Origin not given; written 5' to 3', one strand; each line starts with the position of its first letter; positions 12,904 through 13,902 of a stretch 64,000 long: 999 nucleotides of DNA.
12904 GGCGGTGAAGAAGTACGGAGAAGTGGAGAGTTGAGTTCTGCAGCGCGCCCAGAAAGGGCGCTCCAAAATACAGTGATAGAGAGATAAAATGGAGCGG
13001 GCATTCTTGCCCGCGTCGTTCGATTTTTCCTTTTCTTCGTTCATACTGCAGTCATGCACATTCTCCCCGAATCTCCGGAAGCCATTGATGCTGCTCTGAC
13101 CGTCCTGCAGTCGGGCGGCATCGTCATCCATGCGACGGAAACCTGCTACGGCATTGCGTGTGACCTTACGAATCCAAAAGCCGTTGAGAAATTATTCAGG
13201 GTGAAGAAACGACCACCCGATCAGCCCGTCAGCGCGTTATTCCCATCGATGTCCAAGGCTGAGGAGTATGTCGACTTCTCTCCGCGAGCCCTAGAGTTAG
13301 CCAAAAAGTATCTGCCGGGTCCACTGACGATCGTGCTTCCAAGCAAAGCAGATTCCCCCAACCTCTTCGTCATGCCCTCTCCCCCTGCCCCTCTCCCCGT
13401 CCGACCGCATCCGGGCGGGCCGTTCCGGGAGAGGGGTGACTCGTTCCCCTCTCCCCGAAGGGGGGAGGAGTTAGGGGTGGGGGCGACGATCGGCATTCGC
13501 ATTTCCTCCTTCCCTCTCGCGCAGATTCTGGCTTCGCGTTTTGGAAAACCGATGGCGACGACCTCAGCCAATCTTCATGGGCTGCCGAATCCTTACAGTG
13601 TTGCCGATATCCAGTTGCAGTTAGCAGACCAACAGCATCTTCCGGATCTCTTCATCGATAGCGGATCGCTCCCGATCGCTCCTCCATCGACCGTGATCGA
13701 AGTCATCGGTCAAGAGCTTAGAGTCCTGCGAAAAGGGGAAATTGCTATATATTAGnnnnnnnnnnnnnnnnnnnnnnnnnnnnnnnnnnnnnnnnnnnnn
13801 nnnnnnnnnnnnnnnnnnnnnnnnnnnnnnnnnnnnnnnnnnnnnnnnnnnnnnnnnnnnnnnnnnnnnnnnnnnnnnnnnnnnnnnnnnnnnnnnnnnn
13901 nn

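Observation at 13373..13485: About 37-codon repeat-derived insertion splitting conserved motifs of the essential t6A enzyme TsaC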

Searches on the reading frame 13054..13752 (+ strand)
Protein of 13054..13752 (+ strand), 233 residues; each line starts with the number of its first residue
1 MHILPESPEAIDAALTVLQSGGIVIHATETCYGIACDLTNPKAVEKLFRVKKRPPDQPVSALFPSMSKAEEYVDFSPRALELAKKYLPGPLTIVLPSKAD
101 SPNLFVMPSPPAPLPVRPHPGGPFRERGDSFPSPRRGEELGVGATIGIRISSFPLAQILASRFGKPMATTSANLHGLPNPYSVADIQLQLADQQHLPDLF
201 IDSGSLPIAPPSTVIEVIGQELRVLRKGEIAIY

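Call 5: search_protein_families(library=pfam, proteins=[window:13054-13752:+], max_evalue=0.01)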
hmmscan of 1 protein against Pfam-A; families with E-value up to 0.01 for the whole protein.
window:13054-13752:+ (233 aa): 1 family
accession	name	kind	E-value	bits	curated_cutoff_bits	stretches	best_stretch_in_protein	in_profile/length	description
PF01300.24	Sua5_yciO_yrdC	-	6.9e-44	149.9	25.1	2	17-103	2-90/178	Telomere recombination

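Call 6: search_solved_structures(query=window:13054-13752:+, show_alignments=2)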
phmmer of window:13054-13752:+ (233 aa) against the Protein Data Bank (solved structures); distinct sequences matched with E-value up to 0.001: 12.
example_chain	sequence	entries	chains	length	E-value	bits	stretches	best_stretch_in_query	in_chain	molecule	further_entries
1jcu_A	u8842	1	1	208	8.8e-24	87.6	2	7-99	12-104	conserved protein MTH1692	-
9d3h_A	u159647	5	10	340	3.7e-23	85.6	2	10-101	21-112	Threonylcarbamoyl-AMP synthase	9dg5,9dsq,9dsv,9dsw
2eqa_A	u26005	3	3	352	1e-16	64.5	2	9-98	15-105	Hypothetical protein ST1526 | Putative uncharacterized protein ST1526 | YrdC/Sua5 family protein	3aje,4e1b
1hru_A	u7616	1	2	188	3.3e-16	62.9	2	9-103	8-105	YRDC GENE PRODUCT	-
2mx1_A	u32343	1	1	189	3.3e-16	62.8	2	9-103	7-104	Threonylcarbamoyl-AMP synthase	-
6f89_A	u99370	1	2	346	2.4e-15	60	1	14-102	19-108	Threonylcarbamoyl-AMP synthase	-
6f87_A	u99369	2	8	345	2.4e-15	60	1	14-102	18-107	Threonylcarbamoyl-AMP synthase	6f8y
1k7j_A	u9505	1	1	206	6.6e-15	58.6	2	3-104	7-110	Protein yciO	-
1kk9_A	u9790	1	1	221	9e-15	58.1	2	3-103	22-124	probable translation factor yciO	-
8ide_A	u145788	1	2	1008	2.4e-07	33.9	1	11-101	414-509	N(6)-L-threonylcarbamoyladenine synthase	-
3tsp_A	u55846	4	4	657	0.00031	23.7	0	6-67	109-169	Transcriptional regulatory protein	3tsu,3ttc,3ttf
3tsq_A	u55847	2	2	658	0.00031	23.7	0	6-67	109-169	Transcriptional regulatory protein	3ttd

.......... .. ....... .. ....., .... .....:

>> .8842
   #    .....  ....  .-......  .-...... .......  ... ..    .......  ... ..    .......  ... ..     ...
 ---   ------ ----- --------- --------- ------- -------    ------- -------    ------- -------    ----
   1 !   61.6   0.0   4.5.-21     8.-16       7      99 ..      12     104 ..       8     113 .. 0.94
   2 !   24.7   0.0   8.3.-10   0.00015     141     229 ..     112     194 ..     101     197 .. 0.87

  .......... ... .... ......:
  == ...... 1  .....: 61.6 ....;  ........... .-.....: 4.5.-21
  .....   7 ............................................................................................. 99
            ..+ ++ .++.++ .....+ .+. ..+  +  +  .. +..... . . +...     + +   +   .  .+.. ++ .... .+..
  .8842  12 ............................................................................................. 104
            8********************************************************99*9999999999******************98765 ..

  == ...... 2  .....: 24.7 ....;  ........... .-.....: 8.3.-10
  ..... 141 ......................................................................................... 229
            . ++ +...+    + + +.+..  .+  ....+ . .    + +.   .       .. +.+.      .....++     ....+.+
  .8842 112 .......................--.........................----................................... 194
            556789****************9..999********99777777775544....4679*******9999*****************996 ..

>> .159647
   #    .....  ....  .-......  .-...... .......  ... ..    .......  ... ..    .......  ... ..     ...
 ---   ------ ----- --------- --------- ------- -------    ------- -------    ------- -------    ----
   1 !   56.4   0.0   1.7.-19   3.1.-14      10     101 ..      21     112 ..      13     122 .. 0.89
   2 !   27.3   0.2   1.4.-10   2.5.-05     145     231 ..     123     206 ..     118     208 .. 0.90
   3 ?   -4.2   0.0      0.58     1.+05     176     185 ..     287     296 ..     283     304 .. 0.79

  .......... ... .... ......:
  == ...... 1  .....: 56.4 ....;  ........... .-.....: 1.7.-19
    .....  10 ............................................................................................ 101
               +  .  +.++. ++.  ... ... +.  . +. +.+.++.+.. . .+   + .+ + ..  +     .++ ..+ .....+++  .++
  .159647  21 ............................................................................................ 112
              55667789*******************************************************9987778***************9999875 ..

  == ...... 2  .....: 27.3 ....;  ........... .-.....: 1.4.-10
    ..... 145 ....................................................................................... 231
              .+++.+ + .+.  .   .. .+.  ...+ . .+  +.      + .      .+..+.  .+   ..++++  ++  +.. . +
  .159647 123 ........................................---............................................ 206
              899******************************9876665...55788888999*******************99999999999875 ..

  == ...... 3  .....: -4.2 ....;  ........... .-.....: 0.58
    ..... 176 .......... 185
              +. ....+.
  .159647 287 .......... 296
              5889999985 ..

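Call 10: find_homologous_proteins(query=window:13054-13752:+, max_evalue=1e-10)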
Query window:13054-13752:+ (233 aa): 898 proteins with E <= 1e-10 among 1562 candidates; the best 120 are listed.
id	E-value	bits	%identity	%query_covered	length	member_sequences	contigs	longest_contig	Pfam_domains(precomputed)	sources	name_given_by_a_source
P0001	2.1e-148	510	100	100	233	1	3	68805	PF01300.25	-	-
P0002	7.6e-71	256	55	100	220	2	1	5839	PF01300.25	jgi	-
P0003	8.9e-71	256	57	100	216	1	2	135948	PF01300.25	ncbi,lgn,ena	-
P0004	1.1e-69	253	57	99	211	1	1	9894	PF01300.25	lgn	-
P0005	3.6e-69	251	56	100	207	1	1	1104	PF01300.25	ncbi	-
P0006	7.0e-69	250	56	100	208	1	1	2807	PF01300.25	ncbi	-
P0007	9.8e-69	250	56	100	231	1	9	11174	PF01300.25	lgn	-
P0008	1.1e-68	249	55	100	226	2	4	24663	PF01300.25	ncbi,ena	-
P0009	3.4e-68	248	55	100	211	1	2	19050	PF01300.25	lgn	-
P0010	3.5e-68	248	57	99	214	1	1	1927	PF01300.25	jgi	jgi:L-threonylcarbamoyladenylate synthase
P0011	5.1e-68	247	54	99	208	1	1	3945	PF01300.25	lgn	-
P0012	1.8e-67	245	55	100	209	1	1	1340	PF01300.25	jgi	jgi:L-threonylcarbamoyladenylate synthase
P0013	2.4e-67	245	56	100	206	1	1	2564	PF01300.25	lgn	-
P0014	4.2e-67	244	53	100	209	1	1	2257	PF01300.25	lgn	-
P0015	7.3e-67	243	56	100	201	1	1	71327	PF01300.25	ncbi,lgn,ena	-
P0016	8.3e-67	243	53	99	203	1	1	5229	PF01300.25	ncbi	-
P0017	1.8e-66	242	54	100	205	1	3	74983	PF01300.25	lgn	-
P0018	3.4e-66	241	54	98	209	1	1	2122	PF01300.25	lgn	-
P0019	4.3e-66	241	55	98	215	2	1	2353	PF01300.25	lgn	-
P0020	9.9e-66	240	53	100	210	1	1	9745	PF01300.25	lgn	-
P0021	1.0e-65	240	54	100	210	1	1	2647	PF01300.25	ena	-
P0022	1.5e-65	239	53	99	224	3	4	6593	PF01300.25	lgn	-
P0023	1.9e-65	239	54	99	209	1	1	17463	PF01300.25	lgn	-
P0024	3.0e-65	238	53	99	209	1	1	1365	PF01300.25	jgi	-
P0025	3.4e-65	238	54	100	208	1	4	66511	PF01300.25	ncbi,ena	-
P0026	4.1e-65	238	53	100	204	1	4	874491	PF01300.25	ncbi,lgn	-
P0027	4.8e-65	237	52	99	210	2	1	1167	PF01300.25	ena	-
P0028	5.6e-65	237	55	99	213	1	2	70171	PF01300.25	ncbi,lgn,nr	ncbi:threonylcarbamoyl-AMP synthase [Candidatus Peribacteria bacterium]|nr:threonylcarbamoyl-AMP syn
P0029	7.5e-65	237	52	100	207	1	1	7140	PF01300.25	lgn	-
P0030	1.3e-64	236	51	100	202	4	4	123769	PF01300.25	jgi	jgi:L-threonylcarbamoyladenylate synthase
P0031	3.1e-64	235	53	100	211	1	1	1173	PF01300.25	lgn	-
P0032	6.1e-64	234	53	100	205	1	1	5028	PF01300.25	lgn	-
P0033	7.7e-64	233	51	99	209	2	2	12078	PF01300.25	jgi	-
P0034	9.8e-64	233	53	100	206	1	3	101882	PF01300.25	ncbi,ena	-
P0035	1.0e-63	233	53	99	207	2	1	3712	PF01300.25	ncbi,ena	-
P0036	1.3e-63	233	53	100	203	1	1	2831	PF01300.25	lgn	-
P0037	1.5e-63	233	53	100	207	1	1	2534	PF01300.25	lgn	-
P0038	1.9e-63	232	52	100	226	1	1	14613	PF01300.25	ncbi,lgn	-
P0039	2.6e-63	232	51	93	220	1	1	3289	PF01300.25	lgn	-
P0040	1.2e-62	230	52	96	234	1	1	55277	PF01300.25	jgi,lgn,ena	-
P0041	1.2e-62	230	50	99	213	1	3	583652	PF01300.25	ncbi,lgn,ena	-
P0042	1.4e-62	229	55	93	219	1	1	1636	PF01300.25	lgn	-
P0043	1.4e-62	229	48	100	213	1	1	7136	PF01300.25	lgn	-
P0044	3.1e-62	228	49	99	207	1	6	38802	PF01300.25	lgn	-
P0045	4.5e-62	228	51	100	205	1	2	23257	PF01300.25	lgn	-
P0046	6.8e-62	227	62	49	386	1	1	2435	PF04480.19,PF01300.25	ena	-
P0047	9.6e-62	227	49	97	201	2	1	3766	PF01300.25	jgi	-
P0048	1.1e-61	226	48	99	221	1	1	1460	PF01300.25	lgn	-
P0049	1.2e-61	226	52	99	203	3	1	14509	PF01300.25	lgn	-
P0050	1.5e-61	226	53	100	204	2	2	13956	PF01300.25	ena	-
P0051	1.7e-61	226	49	100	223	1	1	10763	PF01300.25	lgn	-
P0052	2.1e-61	226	50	100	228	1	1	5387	PF01300.25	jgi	jgi:L-threonylcarbamoyladenylate synthase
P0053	2.6e-61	225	52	99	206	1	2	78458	PF01300.25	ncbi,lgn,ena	-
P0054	2.7e-61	225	50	100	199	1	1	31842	PF01300.25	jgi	-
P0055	2.8e-61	225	50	94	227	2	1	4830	PF01300.25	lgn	-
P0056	2.9e-61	225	49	100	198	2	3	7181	PF01300.25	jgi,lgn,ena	-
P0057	2.9e-61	225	52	99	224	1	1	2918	PF01300.25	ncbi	-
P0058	3.3e-61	225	51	99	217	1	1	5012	PF01300.25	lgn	-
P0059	4.8e-61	224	50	100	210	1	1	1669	PF01300.25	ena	-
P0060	5.0e-61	224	49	98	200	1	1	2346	PF01300.25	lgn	-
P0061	5.1e-61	224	52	99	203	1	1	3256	PF01300.25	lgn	-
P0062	5.3e-61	224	48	100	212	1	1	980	PF01300.25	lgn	-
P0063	5.9e-61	224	48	100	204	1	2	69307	PF01300.25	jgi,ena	-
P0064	5.9e-61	224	50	96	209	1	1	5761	PF01300.25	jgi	-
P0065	9.5e-61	223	53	99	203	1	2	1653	PF01300.25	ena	-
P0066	1.0e-60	223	53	98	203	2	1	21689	PF01300.25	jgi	-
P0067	1.0e-60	223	52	99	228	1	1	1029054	PF01300.25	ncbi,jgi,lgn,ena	ncbi:MAG: L-threonylcarbamoyladenylate synthase [Candidatus Peribacteraceae bacterium]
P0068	1.1e-60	223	52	99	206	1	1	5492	PF01300.25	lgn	-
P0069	1.3e-60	223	49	99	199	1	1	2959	PF01300.25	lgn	-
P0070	1.5e-60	223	50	98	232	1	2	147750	PF01300.25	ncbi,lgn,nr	ncbi:MAG: L-threonylcarbamoyladenylate synthase [Candidatus Peribacteraceae bacterium]|nr:L-threonyl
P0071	1.9e-60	222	54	45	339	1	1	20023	PF04480.19,PF01300.25,PF18741.8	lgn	-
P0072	2.2e-60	222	53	99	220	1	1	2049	PF01300.25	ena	-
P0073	3.8e-60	221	53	100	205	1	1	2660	PF01300.25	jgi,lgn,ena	-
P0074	4.6e-60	221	50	100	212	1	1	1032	PF01300.25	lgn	-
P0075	5.1e-60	221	52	99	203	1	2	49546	PF01300.25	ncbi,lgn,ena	-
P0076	5.5e-60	221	50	99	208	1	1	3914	PF01300.25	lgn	-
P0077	5.6e-60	221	50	100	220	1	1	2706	PF01300.25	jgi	jgi:L-threonylcarbamoyladenylate synthase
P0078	5.7e-60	221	50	99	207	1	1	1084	PF01300.25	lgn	-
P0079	5.8e-60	221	50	99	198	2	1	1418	PF01300.25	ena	-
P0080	8.2e-60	220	49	100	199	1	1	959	PF01300.25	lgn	-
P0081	8.2e-60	220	50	99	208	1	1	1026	PF01300.25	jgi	-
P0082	8.3e-60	220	50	99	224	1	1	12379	PF01300.25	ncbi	-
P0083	8.6e-60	220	50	99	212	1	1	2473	PF01300.25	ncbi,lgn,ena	-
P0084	8.7e-60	220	50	98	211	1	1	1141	PF01300.25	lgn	-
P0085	1.1e-59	220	47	99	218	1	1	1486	PF01300.25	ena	-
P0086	1.1e-59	220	47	100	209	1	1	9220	PF01300.25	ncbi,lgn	-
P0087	1.2e-59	220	50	100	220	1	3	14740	PF01300.25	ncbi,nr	ncbi:MAG: L-threonylcarbamoyladenylate synthase [Candidatus Peribacteraceae bacterium]|nr:L-threonyl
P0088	1.4e-59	220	49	98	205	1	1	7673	PF01300.25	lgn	-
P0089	1.4e-59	220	48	100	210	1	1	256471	PF01300.25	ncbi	ncbi:MAG: L-threonylcarbamoyladenylate synthase [Candidatus Peregrinibacteria bacterium]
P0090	1.5e-59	219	47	100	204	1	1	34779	PF01300.25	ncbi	-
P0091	1.9e-59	219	51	99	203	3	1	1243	PF01300.25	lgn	-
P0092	2.3e-59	219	50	93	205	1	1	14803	PF01300.25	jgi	jgi:L-threonylcarbamoyladenylate synthase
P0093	3.2e-59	218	50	99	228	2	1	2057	PF01300.25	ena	-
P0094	3.9e-59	218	50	98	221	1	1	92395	PF01300.25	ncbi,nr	ncbi:MAG TPA: L-threonylcarbamoyladenylate synthase [Candidatus Peribacteraceae bacterium]|nr:L-thre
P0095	4.2e-59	218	49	100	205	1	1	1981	PF01300.25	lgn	-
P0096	5.4e-59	218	49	100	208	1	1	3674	PF01300.25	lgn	-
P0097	5.4e-59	218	47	99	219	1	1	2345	PF01300.25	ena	-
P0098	7.0e-59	217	49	100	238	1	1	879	PF01300.25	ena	-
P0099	7.9e-59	217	49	98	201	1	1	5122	PF01300.25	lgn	-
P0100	8.0e-59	217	50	100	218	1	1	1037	PF01300.25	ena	-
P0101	8.4e-59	217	47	100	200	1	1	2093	PF01300.25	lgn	-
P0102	8.5e-59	217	49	93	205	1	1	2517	PF01300.25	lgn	-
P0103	8.6e-59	217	48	100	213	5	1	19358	PF01300.25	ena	-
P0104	9.6e-59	217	48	99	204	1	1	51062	PF01300.25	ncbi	ncbi:MAG: L-threonylcarbamoyladenylate synthase [Candidatus Peregrinibacteria bacterium]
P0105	9.8e-59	217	47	100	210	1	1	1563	PF01300.25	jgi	-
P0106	1.1e-58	217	47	99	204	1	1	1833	PF01300.25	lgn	-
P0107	1.1e-58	217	47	100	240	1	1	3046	PF01300.25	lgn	-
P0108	1.4e-58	216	47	100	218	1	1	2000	PF01300.25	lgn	-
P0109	1.5e-58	216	49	97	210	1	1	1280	PF01300.25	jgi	jgi:L-threonylcarbamoyladenylate synthase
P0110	1.5e-58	216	51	99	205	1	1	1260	PF01300.25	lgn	-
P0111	1.6e-58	216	51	100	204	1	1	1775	PF01300.25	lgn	-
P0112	1.6e-58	216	48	99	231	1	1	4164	PF01300.25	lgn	-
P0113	1.7e-58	216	49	100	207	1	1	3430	PF01300.25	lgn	-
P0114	1.8e-58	216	48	100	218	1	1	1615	PF01300.25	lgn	-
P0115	1.9e-58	216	49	100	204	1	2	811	PF01300.25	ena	-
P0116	2.2e-58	216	48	99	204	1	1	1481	PF01300.25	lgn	-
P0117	2.3e-58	216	47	100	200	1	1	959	PF01300.25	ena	-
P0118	2.3e-58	216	50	100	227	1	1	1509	PF01300.25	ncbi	-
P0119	2.3e-58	216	49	100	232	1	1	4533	PF01300.25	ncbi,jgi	ncbi:MAG: hypothetical protein RIQ56_78 [Candidatus Parcubacteria bacterium]|jgi:L-threonylcarbamoyl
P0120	2.5e-58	215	51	98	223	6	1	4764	PF01300.25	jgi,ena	-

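Call 17: find_encoding_contigs(protein=P0001, flank=10000, max_places=6)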
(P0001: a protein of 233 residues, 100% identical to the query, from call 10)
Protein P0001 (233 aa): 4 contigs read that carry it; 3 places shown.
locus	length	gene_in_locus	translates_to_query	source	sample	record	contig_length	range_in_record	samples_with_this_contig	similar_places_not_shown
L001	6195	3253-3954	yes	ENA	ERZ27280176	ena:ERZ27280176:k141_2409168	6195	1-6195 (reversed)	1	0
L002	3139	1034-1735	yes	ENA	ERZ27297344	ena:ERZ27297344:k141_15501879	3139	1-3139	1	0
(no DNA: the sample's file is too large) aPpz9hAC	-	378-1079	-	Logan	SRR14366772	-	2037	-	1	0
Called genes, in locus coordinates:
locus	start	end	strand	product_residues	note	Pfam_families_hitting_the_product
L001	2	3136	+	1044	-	?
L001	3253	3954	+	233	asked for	PF01300:Sua5_yciO_yrdC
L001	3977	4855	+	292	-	-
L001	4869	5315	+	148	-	PF22811:Zn_ribbon_NrdR, PF03477:ATP-cone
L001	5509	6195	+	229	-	?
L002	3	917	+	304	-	?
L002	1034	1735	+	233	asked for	PF01300:Sua5_yciO_yrdC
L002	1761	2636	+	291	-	-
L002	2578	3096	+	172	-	PF22811:Zn_ribbon_NrdR, PF03477:ATP-cone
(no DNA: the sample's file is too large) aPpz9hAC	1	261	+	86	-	?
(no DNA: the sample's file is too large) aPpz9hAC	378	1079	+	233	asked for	PF01300:Sua5_yciO_yrdC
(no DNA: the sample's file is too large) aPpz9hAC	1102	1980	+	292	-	-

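Call 34: find_encoding_contigs(protein=P0028, flank=10000, max_places=1)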
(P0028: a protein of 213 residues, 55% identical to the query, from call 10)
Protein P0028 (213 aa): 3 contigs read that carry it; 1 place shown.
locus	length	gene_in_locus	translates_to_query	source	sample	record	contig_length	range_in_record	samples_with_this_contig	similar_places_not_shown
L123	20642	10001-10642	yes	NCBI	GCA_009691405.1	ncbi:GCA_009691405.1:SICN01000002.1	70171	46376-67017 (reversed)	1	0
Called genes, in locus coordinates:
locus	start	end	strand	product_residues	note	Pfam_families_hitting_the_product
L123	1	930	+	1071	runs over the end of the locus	-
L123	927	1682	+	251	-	-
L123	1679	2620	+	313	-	-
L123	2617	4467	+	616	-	-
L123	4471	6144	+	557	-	-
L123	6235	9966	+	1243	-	PF02811:PHP, PF07733:DNA_pol3_alpha, PF17657:DNA_pol3_finger, PF14579:HHH_6, PF01336:tRNA_anti-codon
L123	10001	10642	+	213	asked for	PF01300:Sua5_yciO_yrdC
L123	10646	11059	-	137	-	-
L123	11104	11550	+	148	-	PF22811:Zn_ribbon_NrdR, PF03477:ATP-cone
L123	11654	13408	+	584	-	PF01336:tRNA_anti-codon, PF00152:tRNA-synt_2, PF02938:GAD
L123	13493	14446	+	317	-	-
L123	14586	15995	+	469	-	PF13231:PMT_2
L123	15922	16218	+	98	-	-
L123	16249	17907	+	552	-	PF00395:SLH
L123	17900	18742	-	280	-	PF00215:OMPdecase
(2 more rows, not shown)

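Call 35: find_encoding_contigs(protein=P0067, flank=10000, max_places=1)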
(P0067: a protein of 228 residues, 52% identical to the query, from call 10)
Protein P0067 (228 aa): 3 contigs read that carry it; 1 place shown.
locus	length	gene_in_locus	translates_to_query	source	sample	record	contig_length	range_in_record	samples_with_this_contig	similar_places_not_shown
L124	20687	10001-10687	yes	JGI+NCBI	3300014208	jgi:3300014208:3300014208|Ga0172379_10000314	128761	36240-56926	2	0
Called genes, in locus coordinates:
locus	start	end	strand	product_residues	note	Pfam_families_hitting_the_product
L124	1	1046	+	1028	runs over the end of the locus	-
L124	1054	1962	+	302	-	-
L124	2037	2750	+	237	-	-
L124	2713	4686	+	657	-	-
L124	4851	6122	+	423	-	-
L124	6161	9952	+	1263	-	PF02811:PHP, PF07733:DNA_pol3_alpha, PF17657:DNA_pol3_finger, PF14579:HHH_6, PF01336:tRNA_anti-codon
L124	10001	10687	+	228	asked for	PF01300:Sua5_yciO_yrdC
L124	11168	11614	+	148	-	PF22811:Zn_ribbon_NrdR, PF03477:ATP-cone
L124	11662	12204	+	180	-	-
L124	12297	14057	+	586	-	PF01336:tRNA_anti-codon, PF00152:tRNA-synt_2, PF02938:GAD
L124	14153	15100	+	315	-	-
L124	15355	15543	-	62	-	-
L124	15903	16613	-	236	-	PF01066:CDP-OH_P_transf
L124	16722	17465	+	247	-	PF04402:SIMPL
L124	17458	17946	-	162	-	-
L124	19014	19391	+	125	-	PF04480:DUF559, PF18741:MTES_1575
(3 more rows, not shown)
